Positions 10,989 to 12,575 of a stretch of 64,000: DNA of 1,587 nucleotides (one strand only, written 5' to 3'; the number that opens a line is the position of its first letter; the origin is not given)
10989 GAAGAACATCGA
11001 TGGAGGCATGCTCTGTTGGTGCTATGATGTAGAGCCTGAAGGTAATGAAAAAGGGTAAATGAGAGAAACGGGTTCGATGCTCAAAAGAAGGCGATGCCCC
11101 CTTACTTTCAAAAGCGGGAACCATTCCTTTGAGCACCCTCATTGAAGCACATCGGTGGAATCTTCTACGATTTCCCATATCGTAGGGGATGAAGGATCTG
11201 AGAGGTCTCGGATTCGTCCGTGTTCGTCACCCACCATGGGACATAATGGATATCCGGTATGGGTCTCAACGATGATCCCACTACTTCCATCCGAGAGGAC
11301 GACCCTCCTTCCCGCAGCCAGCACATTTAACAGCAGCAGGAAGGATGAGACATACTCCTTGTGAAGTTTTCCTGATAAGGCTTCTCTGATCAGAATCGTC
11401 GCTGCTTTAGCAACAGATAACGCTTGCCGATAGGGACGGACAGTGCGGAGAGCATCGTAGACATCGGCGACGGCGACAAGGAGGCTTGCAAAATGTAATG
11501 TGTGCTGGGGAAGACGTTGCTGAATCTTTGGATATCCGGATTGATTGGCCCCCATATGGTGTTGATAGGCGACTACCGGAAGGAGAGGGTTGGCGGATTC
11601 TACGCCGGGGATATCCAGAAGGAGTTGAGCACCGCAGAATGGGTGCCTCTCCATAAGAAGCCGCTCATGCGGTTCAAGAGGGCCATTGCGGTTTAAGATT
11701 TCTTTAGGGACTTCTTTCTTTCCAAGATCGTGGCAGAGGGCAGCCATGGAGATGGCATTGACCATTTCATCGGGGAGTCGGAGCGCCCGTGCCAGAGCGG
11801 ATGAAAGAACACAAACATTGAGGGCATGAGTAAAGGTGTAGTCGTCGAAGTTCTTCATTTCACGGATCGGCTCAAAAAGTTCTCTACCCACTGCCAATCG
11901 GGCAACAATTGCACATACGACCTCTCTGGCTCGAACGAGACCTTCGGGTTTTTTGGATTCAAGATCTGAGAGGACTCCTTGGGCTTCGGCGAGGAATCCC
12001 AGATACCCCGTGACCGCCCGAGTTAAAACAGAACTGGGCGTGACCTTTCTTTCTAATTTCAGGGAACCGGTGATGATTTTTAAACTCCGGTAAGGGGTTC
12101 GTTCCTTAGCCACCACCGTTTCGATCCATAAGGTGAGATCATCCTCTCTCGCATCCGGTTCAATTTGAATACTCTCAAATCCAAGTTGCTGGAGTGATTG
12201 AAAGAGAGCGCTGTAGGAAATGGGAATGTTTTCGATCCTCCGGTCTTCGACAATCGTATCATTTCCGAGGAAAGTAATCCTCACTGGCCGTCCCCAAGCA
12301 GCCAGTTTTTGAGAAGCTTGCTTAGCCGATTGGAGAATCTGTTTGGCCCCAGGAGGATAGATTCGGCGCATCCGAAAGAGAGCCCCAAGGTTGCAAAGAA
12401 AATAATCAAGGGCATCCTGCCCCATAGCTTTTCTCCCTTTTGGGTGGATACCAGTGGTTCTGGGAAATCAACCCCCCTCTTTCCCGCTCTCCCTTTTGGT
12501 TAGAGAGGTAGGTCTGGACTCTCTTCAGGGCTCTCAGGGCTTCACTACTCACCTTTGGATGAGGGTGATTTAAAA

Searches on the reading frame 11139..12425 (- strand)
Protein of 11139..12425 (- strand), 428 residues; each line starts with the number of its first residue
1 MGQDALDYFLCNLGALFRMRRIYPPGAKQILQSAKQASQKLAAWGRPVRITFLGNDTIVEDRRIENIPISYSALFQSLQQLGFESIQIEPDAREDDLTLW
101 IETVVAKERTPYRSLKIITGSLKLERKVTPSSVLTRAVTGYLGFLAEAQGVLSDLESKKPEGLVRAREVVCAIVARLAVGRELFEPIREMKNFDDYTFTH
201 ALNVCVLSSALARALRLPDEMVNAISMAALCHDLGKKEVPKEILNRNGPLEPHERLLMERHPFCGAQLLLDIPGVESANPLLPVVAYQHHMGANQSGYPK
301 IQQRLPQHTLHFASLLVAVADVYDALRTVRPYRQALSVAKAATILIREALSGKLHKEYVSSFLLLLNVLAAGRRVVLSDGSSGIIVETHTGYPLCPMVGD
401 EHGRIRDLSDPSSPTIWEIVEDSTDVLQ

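Call 68: search_protein_families(library=ncbifam, proteins=[window:11139-12425:-], max_evalue=0.001)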
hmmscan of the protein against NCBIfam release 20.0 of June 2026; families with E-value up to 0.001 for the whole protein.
window:11139-12425:- (428 aa): 5 families
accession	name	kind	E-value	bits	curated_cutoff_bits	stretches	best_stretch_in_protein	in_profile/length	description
NF053512.1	nitric_RR_NosR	exception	3.3e-11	42.9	400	1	198-368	193-356/422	response regulator c-di-GMP phosphodiesterase, NosR family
TIGR00277.1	HDIG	domain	7.5e-05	22.5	27.6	1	196-269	4-65/84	HDIG domain-containing metalloprotein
NF002326.0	PRK01286.1-1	equivalog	8.5e-05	22.1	390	1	198-236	70-105/379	deoxyguanosinetriphosphate triphosphohydrolase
TIGR02621.3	cas3_GSU0051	exception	0.00011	21.1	400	1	199-238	673-712/854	type I-G CRISPR-associated helicase/endonuclease Cas3g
NF002327.0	PRK01286.1-2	equivalog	0.0005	19.2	393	1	198-236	77-112/345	deoxyguanosinetriphosphate triphosphohydrolase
